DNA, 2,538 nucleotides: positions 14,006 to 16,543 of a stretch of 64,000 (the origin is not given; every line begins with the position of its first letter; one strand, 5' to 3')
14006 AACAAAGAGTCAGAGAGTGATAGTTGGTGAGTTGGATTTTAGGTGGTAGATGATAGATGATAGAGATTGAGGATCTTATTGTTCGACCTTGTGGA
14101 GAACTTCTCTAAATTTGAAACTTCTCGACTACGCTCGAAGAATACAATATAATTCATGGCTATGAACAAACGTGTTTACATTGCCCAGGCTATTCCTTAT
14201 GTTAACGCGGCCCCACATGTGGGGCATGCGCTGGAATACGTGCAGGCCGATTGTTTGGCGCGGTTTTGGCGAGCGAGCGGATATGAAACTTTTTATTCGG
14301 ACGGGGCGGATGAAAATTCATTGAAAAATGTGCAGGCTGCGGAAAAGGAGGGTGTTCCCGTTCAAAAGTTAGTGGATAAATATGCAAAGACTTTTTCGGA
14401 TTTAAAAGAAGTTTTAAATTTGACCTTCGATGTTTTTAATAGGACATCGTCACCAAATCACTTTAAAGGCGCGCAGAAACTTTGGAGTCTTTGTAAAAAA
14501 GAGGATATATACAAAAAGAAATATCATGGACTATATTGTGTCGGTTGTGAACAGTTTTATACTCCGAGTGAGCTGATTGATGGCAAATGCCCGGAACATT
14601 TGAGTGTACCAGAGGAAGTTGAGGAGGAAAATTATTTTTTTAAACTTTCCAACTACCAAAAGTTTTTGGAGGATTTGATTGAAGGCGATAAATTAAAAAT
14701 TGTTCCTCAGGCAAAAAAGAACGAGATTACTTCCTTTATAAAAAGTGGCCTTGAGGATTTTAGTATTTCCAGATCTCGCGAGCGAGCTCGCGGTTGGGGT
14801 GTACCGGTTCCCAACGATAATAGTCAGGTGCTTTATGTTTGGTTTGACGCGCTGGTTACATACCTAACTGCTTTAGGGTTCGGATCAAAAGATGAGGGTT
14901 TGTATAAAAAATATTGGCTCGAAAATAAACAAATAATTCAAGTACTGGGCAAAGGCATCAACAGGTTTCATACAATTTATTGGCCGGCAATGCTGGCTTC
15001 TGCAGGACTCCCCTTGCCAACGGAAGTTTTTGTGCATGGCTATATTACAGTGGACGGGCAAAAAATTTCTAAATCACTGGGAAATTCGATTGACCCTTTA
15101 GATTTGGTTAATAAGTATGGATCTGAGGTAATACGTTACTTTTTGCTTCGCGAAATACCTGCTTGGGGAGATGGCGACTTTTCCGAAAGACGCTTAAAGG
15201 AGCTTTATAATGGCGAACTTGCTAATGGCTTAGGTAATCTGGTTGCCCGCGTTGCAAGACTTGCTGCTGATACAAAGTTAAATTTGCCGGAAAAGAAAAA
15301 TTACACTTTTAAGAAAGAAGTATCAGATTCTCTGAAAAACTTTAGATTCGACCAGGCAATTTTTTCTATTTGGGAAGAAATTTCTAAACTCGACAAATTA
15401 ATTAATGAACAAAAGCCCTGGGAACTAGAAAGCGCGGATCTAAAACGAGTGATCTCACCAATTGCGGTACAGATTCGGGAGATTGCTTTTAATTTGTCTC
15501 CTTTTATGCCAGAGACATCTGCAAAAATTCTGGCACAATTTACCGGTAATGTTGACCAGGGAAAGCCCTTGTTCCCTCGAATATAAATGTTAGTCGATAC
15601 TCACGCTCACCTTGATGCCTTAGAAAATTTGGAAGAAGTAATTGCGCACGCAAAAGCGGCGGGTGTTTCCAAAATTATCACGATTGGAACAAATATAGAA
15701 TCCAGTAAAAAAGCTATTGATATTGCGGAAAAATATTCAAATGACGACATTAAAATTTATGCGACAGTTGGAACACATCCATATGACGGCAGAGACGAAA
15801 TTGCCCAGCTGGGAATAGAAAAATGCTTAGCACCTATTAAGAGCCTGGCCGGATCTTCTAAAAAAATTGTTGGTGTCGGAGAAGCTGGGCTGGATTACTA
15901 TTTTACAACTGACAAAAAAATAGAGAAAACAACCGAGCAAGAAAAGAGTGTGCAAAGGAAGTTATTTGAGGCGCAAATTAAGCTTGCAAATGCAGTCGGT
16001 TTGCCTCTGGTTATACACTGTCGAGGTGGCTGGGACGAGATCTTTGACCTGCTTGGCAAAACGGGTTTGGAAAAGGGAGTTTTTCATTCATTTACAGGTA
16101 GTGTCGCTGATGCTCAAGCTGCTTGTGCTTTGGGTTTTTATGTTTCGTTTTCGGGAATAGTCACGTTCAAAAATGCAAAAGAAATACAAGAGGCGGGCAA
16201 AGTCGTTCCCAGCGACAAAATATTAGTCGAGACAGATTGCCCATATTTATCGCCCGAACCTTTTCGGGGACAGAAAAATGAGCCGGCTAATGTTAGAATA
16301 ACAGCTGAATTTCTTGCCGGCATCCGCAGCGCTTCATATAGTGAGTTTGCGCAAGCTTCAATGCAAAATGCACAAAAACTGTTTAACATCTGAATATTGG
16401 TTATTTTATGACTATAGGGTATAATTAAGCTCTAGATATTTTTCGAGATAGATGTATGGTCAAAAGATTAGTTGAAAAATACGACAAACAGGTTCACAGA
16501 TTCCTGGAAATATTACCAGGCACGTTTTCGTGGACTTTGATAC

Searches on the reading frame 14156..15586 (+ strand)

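Call 9: search_protein_families(library=pfam, proteins=[window:14156-15586:+], max_evalue=0.001)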
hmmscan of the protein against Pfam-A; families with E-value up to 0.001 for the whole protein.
window:14156-15586:+ (476 aa): 3 families
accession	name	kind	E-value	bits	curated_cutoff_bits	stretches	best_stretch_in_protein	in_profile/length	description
PF09334.17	tRNA-synt_1g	-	4.5e-101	338.9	20.1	2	152-366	176-390/391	tRNA synthetases class I (M)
PF00133.28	tRNA-synt_1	-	3.7e-24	85.7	22.7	2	223-331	296-403/414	tRNA synthetases class I (I, L, M and V)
PF01406.26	tRNA-synt_1e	-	2e-14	54.1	27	2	291-333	240-283/301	tRNA synthetases class I (C) catalytic domain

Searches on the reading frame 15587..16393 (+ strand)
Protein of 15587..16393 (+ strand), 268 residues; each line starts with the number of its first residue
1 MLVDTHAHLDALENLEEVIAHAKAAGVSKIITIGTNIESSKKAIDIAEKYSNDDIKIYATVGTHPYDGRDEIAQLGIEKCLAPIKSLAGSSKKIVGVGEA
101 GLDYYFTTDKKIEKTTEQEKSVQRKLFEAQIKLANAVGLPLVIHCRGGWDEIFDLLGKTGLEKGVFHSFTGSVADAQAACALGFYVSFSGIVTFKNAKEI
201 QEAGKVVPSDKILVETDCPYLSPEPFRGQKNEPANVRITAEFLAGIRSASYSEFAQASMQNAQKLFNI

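Call 9: search_protein_families(library=pfam, proteins=[window:15587-16393:+], max_evalue=0.001)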
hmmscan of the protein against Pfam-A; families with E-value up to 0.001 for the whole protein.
window:15587-16393:+ (268 aa): 1 family
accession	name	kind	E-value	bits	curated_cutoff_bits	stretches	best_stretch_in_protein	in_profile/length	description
PF01026.27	TatD_DNase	-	1.9e-73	247.4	27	1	3-267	1-253/253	TatD related DNase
